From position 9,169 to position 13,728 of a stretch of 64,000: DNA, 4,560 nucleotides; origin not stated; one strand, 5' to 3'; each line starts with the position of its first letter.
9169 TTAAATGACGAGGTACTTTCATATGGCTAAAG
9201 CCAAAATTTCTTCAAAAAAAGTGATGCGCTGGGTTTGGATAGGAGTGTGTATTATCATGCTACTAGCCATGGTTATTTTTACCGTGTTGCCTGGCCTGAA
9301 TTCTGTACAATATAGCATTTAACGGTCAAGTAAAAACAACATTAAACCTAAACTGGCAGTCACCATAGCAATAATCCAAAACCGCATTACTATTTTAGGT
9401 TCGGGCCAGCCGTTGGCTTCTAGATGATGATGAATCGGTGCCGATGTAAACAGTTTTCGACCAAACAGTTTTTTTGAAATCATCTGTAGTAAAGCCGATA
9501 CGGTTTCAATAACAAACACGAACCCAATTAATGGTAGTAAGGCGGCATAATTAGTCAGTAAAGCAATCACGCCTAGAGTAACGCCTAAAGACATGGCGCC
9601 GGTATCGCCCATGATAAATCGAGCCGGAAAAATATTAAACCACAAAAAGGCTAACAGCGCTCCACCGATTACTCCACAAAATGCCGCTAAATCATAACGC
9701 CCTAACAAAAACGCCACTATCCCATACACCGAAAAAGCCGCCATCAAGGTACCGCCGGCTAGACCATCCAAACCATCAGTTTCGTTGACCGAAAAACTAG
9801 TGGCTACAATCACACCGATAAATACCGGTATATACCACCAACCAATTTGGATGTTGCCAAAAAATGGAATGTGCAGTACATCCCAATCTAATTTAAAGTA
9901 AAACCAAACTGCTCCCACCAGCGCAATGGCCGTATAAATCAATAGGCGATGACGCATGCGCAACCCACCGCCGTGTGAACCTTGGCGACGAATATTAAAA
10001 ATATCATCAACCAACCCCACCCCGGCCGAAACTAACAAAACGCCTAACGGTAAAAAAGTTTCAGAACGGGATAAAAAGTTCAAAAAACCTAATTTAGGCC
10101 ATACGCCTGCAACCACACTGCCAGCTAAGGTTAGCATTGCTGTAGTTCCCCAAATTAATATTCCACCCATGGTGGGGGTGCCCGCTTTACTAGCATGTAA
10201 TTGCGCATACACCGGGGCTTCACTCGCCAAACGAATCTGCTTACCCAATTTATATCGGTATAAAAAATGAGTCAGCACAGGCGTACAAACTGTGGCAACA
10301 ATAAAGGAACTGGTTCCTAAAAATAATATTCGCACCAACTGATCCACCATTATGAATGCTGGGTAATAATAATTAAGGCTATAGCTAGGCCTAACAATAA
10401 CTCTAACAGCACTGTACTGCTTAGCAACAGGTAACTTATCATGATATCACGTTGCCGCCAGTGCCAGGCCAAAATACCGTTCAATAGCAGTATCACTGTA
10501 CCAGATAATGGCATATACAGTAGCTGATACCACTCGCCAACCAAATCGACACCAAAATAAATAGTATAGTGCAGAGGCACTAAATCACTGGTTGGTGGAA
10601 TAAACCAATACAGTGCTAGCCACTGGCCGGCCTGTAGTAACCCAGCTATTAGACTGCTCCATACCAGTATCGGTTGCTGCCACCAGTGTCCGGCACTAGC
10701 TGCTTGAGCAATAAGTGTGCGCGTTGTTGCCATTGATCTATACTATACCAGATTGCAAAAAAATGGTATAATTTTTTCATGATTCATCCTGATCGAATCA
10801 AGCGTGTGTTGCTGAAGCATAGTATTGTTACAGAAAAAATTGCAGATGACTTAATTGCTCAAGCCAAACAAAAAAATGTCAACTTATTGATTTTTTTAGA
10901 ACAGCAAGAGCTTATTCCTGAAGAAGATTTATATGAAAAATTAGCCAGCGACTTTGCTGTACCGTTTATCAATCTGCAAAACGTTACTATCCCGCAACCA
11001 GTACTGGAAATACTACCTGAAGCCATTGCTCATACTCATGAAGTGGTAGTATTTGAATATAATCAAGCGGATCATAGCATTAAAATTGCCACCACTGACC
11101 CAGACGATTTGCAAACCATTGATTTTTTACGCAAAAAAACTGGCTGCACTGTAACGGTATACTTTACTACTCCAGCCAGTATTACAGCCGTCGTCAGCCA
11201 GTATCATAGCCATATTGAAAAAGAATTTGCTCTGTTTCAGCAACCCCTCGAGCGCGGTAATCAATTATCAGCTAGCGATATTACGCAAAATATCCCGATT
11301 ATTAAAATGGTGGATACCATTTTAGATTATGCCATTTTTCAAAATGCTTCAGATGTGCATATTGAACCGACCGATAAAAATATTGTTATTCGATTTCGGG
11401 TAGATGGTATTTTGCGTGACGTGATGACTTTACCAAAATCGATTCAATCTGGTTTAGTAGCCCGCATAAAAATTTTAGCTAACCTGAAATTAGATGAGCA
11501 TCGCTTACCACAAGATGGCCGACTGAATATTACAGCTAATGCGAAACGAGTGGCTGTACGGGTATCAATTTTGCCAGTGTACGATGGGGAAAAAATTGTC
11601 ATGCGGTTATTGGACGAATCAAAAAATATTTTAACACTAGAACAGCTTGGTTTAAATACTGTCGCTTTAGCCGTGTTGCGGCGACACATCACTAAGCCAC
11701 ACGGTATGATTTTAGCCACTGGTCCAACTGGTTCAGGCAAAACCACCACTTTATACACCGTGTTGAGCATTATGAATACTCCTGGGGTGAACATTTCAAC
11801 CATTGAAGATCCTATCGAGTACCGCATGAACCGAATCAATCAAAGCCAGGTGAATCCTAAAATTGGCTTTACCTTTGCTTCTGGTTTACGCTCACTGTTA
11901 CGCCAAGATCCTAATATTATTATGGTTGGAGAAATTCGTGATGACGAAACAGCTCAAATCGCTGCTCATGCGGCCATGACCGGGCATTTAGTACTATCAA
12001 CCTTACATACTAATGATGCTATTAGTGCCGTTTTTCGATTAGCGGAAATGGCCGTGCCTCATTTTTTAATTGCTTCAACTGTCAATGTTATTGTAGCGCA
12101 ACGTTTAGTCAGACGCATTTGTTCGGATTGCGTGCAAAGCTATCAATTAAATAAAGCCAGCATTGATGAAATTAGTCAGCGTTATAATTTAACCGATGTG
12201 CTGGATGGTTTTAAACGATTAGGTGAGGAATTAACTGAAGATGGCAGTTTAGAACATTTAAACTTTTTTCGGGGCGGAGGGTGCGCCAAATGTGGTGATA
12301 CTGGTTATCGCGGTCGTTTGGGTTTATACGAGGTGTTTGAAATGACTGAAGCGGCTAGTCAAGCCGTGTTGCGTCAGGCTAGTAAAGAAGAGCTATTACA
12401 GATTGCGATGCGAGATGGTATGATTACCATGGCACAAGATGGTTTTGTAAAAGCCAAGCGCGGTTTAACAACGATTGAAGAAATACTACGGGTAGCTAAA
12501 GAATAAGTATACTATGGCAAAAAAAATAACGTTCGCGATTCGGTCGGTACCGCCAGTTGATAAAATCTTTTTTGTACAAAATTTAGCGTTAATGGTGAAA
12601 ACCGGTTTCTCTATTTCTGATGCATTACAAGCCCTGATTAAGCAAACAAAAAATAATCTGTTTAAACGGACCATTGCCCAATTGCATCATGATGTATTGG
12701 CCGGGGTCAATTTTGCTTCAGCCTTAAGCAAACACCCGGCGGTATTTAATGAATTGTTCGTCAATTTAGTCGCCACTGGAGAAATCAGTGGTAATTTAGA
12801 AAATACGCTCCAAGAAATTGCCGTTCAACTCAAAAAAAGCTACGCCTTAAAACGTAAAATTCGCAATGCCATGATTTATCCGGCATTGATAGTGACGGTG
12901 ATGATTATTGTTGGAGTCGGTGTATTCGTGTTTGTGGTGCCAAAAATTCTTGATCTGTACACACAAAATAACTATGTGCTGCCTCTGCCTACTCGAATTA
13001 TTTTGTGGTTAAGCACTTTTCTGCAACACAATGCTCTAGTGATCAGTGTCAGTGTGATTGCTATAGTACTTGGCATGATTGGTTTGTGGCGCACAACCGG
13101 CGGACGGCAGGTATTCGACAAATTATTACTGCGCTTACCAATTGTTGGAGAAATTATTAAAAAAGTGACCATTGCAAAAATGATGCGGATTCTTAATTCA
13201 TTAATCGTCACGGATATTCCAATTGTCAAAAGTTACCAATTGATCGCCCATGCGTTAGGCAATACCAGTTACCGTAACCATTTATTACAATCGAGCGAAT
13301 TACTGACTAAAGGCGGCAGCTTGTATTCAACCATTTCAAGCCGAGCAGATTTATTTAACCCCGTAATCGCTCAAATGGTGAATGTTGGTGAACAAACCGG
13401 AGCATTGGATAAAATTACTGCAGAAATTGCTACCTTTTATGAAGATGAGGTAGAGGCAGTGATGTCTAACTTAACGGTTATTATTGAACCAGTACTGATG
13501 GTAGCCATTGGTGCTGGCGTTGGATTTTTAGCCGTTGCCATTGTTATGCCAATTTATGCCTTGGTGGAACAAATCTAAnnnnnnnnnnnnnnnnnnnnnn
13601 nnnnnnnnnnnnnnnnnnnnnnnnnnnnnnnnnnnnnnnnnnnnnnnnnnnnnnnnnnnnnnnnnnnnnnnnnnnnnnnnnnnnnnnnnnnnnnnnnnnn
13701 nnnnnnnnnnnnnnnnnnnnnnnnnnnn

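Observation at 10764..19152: Compact type IV pilus locus without secretin, retraction ATPase or prepilin peptidase, and with unusually large pilins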

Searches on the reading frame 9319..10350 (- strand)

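Call 10: search_protein_families(library=pfam, proteins=[window:9319-10350:-], max_evalue=0.001)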
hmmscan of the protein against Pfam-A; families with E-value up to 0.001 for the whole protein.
window:9319-10350:- (343 aa): 2 families
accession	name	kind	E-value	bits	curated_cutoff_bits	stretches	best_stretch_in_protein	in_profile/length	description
PF00953.26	Glycos_transf_4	-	3.1e-28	99.2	27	1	102-266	5-159/160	Glycosyl transferase family 4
PF10555.14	MraY_sig1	-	1.4e-05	24.8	20.1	1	55-66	1-12/13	Phospho-N-acetylmuramoyl-pentapeptide-transferase signature 1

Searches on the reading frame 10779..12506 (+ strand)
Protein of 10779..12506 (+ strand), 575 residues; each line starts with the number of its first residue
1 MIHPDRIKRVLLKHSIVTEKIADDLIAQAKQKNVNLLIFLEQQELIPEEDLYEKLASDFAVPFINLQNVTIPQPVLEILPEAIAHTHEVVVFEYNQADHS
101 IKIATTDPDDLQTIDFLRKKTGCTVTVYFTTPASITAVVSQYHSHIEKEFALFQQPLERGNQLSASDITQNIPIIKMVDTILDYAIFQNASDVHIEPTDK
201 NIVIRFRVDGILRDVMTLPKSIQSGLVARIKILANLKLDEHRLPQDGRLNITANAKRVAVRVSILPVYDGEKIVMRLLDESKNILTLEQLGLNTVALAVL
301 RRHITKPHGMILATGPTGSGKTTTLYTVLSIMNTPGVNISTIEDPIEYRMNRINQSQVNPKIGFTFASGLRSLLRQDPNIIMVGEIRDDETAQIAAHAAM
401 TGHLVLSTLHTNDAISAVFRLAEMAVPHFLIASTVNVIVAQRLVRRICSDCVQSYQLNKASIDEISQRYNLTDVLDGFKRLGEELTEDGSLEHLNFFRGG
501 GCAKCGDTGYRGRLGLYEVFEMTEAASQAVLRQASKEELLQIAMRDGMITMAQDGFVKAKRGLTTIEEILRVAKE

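Call 5: search_protein_families(library=pfam, proteins=[window:10779-12506:+], max_evalue=0.1)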
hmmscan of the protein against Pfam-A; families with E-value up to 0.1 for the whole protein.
window:10779-12506:+ (575 aa): 13 families
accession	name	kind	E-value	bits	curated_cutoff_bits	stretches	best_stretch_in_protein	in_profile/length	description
PF00437.27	T2SSE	-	6e-127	423.8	24.9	1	170-571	4-370/370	Type II/IV secretion system protein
PF05157.20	MshEN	-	1.3e-12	48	23.1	1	59-144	1-85/90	MshEN domain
PF25199.1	nSTAND_NTPase5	-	0.0017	18.6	34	1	305-353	38-87/145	Novel STAND NTPase 5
PF19571.5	ACT_8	-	0.0024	18.1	23.5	0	429-461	30-62/141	ACT domain pair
PF13604.12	AAA_30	-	0.003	17.8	27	1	298-339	8-49/191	AAA domain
PF12775.13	AAA_7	-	0.01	15.8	25.8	1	293-341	18-66/181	P-loop containing dynein motor region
PF13555.12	AAA_29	-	0.013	15.7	27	1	306-332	20-46/61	P-loop containing region of AAA domain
PF13401.12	AAA_22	-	0.016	15.9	27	1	307-330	4-27/130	AAA domain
PF20720.3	nSTAND3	-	0.039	14.1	27.2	0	304-344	13-53/155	Novel STAND NTPase 3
PF00225.29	Kinesin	-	0.044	13.2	29.3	1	295-347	62-112/327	Kinesin motor domain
PF13191.12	AAA_16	-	0.075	14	32.6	0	299-336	16-52/167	AAA ATPase domain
PF13662.12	Toprim_4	-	0.087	13.5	25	0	287-342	34-84/85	Toprim domain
PF13245.12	AAA_19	-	0.099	13.3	25.1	0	307-336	10-39/134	AAA domain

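Call 14: find_encoding_contigs(protein=window:10779-12506:+, flank=10000, max_places=6)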
Protein window:10779-12506:+ (575 aa): 2 contigs read that carry it; 2 places shown.
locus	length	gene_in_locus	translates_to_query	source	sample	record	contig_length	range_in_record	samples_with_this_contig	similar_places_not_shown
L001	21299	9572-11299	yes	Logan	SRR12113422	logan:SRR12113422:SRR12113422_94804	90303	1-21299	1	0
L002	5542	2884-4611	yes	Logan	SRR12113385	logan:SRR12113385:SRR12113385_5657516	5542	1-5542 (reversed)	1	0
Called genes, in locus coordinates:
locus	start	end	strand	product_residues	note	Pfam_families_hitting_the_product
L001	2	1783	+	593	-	?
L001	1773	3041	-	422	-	PF01566:Nramp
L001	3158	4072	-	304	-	PF18075:FtsX_ECD, PF02687:FtsX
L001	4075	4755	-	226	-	PF00005:ABC_tran, PF13401:AAA_22 (faint)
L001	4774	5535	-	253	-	PF03330:DPBB_1 (weak)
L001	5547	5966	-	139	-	PF00072:Response_reg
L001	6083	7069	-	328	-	PF13624:SurA_N_3, PF13145:Rotamase_2 (weak), PF13616:Rotamase_3, PF00639:Rotamase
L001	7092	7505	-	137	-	PF04977:DivIC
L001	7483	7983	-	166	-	-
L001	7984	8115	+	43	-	-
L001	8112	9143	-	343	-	PF10555:MraY_sig1 (faint), PF00953:Glycos_transf_4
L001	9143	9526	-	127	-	-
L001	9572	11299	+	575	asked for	PF05157:MshEN, PF00437:T2SSE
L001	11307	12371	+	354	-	PF00482:T2SSF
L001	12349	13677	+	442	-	PF13620:CarboxypepD_reg (weak), PF13715:CarbopepD_reg_2 (faint), PF13620:CarboxypepD_reg (weak)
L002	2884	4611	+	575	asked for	PF05157:MshEN, PF00437:T2SSE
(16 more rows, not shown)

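Call 47: search_protein_families(library=ncbifam, proteins=[window:10779-12506:+], max_evalue=0.1)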
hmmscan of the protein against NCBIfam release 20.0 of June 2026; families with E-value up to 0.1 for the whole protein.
window:10779-12506:+ (575 aa): 26 families (the best 25 are shown)
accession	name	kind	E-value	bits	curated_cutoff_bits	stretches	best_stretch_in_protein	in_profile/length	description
TIGR02538.1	type_IV_pilB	equivalog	9e-162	539.6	675.65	1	7-574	2-563/564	type IV-A pilus assembly ATPase PilB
TIGR02533.1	type_II_gspE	equivalog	1.3e-156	522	630.25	1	83-572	6-485/486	type II secretion system ATPase GspE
NF007755.0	PRK10436.1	equivalog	1.3e-131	439.5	617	1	83-573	13-459/465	type II secretion system protein GspE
NF053534.1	T4PilAsmATPsTfpB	equivalog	1.2e-129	433.3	850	1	39-573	56-582/584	type IV pilus assembly ATPase TfpB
NF041000.1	ATPase_ComGA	equivalog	1.9e-75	253.3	300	1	180-445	2-266/267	competence type IV pilus ATPase ComGA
TIGR01420.1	pilT_fam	subfamily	2.4e-51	175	319.1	1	179-446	3-270/343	PilT/PilU family type 4a pilus ATPase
TIGR02525.1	plasmid_TraJ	equivalog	5.9e-25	88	368.3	1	274-444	121-298/372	plasmid transfer ATPase TraJ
TIGR02524.1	dot_icm_DotB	equivalog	1.7e-19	70.2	463.3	1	302-444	128-279/358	Dot/Icm type IV secretion system ATPase DotB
NF058587.1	archaellum_moto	equivalog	2.1e-17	63.1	550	1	310-451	277-423/527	archaellum flagellar ATPase motor FlaI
TIGR02782.1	TrbB_P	equivalog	9.3e-14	51.4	304.55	1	283-440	108-277/303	P-type conjugative transfer ATPase TrbB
NF010469.0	PRK13894.1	subfamily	2.5e-12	46.8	508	1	283-427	132-270/320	conjugal transfer ATPase TrbB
TIGR03819.1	heli_sec_ATPase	hypoth_equivalog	3.3e-12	46.2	373.15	1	225-433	98-309/340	TadA family conjugal transfer-associated ATPase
TIGR02788.1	VirB11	equivalog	1.3e-10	40.8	249.95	1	301-426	138-267/308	P-type DNA transfer ATPase VirB11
NF010407.0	PRK13833.1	subfamily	2.7e-10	40.2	499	1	296-425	133-263/323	conjugal transfer protein TrbB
NF053672.1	bindosome_BasE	exception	2.5e-09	36.4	1000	1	298-450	260-416/512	bindosome assembly system ATPase subunit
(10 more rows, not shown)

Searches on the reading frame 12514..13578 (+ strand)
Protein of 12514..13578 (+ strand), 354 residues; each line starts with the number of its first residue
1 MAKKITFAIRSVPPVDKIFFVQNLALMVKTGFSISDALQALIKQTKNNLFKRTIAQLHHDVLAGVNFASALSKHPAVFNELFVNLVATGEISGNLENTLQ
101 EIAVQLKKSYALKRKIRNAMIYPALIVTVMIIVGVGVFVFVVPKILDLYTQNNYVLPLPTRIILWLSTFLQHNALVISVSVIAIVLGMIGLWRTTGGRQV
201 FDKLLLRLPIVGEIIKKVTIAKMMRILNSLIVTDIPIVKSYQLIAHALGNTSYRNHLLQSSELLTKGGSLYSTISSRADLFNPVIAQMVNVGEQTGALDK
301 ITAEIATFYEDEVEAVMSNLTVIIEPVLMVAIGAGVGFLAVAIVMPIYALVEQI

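Call 5: search_protein_families(library=pfam, proteins=[window:12514-13578:+], max_evalue=0.1)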
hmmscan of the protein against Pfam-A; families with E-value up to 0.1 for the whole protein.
window:12514-13578:+ (354 aa): 1 family
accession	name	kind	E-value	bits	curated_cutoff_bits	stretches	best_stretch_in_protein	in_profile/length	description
PF00482.28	T2SSF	-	3.6e-47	159.9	25.2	2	20-143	1-125/125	Type II secretion system (T2SS), protein F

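Call 47: search_protein_families(library=ncbifam, proteins=[window:12514-13578:+], max_evalue=0.1)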
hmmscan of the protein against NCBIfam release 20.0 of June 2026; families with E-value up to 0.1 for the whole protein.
window:12514-13578:+ (354 aa): 7 families
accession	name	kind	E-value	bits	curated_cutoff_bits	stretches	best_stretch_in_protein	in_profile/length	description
TIGR02120.1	GspF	equivalog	2e-78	264.4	424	1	10-353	58-400/401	type II secretion system inner membrane protein GspF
NF052606.1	T4PiliAsmPilCMyx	equivalog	2.7e-75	253.8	700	1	12-354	77-418/419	type IV pilus assembly protein PilC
NF052607.1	T4PiliAsmPilCThrm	equivalog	3.7e-72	243.6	700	1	19-353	70-403/406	type IV pilus assembly protein PilC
NF007861.0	PRK10573.1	equivalog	2.5e-68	231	401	1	17-352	61-396/401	protein transport protein HofC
NF047826.1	T3SSXpsF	equivalog_domain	1.2e-50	172.5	650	1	16-353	67-403/405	type II secretion system protein XpsF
NF041012.2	T4P_ComGB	equivalog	1.5e-34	119.8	240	1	17-351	3-331/332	competence type IV pilus assembly protein ComGB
NF007182.0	PRK09614.1-1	subfamily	0.064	12.4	471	0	22-113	58-154/324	ribonucleotide-diphosphate reductase subunit beta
